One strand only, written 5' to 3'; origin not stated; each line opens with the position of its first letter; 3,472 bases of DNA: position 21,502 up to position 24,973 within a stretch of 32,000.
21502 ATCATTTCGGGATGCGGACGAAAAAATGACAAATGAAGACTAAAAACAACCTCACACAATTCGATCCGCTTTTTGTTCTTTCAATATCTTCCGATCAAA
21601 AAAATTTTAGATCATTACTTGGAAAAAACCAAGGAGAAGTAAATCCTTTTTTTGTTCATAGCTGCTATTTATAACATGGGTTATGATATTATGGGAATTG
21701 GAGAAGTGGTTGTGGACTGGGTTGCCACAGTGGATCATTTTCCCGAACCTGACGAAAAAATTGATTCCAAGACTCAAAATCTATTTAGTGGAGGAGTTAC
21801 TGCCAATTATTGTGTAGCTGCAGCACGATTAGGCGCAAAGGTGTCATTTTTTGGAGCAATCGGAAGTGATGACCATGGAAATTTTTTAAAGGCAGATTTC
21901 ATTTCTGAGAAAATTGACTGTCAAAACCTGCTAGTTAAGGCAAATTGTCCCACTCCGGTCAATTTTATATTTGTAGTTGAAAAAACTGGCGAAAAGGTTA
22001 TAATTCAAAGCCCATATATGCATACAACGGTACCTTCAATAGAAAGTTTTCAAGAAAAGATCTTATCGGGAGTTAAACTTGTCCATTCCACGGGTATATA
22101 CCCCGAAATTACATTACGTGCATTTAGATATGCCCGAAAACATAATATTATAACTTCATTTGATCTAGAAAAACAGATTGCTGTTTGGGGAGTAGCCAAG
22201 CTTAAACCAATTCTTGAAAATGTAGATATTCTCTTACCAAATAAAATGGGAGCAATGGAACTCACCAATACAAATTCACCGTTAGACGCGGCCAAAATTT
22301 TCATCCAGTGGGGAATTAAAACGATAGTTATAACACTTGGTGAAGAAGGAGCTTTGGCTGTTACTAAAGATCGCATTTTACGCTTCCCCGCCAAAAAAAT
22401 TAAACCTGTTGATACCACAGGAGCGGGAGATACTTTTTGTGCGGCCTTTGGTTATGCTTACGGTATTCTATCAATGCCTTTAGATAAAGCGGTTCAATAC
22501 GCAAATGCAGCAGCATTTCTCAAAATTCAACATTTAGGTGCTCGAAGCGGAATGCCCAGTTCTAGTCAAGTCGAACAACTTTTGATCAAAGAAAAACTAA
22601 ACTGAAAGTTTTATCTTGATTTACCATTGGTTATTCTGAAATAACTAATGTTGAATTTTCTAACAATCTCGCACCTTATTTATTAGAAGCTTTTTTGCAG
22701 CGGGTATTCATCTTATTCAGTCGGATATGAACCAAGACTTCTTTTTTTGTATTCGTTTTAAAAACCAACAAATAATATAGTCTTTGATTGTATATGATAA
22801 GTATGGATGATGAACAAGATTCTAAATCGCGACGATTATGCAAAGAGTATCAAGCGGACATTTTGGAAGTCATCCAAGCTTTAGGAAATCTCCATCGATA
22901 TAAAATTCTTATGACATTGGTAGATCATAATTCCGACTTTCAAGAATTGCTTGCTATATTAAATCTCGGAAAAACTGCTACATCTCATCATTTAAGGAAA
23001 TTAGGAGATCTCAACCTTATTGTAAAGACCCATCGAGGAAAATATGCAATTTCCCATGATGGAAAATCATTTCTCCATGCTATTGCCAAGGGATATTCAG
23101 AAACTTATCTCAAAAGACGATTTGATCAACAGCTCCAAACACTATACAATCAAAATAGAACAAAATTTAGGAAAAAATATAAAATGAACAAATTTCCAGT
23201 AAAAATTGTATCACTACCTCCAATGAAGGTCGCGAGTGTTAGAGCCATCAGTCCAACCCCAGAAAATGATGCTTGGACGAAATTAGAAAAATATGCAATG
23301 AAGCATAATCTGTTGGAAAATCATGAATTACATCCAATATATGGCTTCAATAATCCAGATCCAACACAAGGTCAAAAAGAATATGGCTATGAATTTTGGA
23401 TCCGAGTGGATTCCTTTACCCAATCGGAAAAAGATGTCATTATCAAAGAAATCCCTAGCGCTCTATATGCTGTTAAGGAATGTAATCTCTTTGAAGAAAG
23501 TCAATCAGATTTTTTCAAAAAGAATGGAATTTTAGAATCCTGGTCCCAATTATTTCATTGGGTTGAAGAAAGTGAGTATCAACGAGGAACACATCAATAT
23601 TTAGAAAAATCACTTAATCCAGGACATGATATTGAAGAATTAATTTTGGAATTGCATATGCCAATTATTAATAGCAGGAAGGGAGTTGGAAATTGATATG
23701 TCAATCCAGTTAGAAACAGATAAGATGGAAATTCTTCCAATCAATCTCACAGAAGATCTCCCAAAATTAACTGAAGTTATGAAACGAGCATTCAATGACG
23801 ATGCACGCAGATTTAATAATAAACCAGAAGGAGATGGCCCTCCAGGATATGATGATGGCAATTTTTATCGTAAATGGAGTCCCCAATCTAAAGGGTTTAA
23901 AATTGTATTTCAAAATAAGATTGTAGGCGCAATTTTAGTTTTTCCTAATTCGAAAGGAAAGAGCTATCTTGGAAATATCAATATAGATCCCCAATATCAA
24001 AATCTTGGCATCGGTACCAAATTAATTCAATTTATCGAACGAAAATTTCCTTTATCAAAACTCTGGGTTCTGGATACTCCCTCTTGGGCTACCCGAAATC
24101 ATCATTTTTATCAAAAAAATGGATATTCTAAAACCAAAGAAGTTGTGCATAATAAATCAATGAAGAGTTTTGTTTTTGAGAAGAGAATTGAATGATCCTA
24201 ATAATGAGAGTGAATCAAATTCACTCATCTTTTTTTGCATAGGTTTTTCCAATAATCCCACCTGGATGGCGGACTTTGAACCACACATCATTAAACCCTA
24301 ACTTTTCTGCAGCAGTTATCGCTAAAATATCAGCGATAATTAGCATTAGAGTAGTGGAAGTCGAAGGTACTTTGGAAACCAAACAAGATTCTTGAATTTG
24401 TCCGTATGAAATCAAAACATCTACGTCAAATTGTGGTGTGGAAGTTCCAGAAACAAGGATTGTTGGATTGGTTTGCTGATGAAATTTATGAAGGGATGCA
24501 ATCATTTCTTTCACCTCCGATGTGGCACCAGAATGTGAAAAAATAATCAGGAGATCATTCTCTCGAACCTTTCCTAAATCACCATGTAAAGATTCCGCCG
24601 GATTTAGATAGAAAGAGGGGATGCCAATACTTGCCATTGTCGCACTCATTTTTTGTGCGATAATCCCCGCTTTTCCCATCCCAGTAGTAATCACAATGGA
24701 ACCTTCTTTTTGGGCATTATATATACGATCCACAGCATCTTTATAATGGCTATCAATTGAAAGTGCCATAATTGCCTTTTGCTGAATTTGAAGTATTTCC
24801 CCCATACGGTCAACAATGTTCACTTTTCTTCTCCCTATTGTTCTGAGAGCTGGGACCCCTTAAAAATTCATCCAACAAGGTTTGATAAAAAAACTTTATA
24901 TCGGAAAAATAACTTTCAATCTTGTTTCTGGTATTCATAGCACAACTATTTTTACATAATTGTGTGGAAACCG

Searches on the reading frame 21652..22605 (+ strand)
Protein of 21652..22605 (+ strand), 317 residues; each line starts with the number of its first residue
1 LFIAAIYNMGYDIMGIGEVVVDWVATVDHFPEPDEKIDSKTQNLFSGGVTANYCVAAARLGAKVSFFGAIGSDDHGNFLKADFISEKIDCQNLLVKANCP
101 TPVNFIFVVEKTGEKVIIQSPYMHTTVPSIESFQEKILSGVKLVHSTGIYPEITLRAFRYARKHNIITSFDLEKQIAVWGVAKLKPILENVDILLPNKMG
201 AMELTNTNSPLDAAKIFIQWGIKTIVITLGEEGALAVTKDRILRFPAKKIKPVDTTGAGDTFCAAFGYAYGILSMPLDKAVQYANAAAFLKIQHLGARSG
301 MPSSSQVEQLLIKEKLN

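Call 6: search_protein_families(library=pfam, proteins=[window:21652-22605:+], max_evalue=0.001)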
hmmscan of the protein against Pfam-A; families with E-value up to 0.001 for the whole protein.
window:21652-22605:+ (317 aa): 2 families
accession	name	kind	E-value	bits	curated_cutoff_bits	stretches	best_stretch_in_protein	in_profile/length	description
PF00294.29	PfkB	-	8.1e-53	180.1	25.8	1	13-302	4-300/302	pfkB family carbohydrate kinase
PF08543.17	Phos_pyr_kin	-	1.5e-05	25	27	1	184-286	112-226/246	Phosphomethylpyrimidine kinase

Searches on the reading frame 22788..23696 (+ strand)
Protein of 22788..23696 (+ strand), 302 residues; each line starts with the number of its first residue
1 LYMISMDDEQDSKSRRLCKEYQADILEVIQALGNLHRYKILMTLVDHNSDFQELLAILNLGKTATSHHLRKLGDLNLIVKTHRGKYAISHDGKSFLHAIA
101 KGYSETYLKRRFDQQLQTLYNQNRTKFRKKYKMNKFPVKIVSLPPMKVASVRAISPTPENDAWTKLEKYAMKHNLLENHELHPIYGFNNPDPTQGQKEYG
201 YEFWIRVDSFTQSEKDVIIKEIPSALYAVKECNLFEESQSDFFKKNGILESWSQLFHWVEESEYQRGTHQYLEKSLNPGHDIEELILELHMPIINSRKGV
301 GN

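Call 6: search_protein_families(library=pfam, proteins=[window:22788-23696:+], max_evalue=0.001)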
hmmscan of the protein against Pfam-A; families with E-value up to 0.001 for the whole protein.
window:22788-23696:+ (302 aa): 4 families
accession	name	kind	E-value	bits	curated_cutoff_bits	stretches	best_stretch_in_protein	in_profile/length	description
PF14526.11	Cass2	-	5.9e-15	56.2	27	1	139-293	1-150/150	Integron-associated effector binding protein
PF06445.20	GyrI-like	-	1.7e-11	45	26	1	137-293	2-154/155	GyrI-like small molecule binding domain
PF01022.26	HTH_5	-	1.4e-06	28.5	22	1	37-78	4-45/47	Bacterial regulatory protein, arsR family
PF24038.1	DUF7347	-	0.00063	20.4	27.6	0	27-99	3-77/77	Domain of unknown function (DUF7347)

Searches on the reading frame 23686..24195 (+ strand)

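Call 6: search_protein_families(library=pfam, proteins=[window:23686-24195:+], max_evalue=0.001)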
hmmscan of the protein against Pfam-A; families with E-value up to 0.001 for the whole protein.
window:23686-24195:+ (169 aa): 3 families
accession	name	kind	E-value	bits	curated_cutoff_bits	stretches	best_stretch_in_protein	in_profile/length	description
PF00583.31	Acetyltransf_1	-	1.9e-11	44.7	20.7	1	53-147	19-116/116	Acetyltransferase (GNAT) family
PF13508.13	Acetyltransf_7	-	1.2e-10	42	27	1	76-148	11-83/84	Acetyltransferase (GNAT) domain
PF13673.13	Acetyltransf_10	-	1.9e-07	31.5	23.6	1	66-160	29-120/128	Acetyltransferase (GNAT) domain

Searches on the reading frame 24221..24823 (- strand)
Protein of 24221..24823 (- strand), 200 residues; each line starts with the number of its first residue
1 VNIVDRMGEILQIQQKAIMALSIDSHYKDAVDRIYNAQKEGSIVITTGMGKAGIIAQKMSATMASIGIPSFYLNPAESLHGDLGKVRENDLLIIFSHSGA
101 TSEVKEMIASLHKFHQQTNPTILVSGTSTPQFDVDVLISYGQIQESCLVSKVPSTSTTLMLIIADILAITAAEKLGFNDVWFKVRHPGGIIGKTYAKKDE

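Call 6: search_protein_families(library=pfam, proteins=[window:24221-24823:-], max_evalue=0.001)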
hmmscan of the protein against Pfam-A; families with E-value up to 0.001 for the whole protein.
window:24221-24823:- (200 aa): 2 families
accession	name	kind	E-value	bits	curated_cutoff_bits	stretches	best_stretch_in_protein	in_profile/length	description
PF01380.27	SIS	-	1.8e-12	47.6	25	1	44-123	8-85/131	SIS domain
PF13580.11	SIS_2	-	5.8e-06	26.8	27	0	85-113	100-128/138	SIS domain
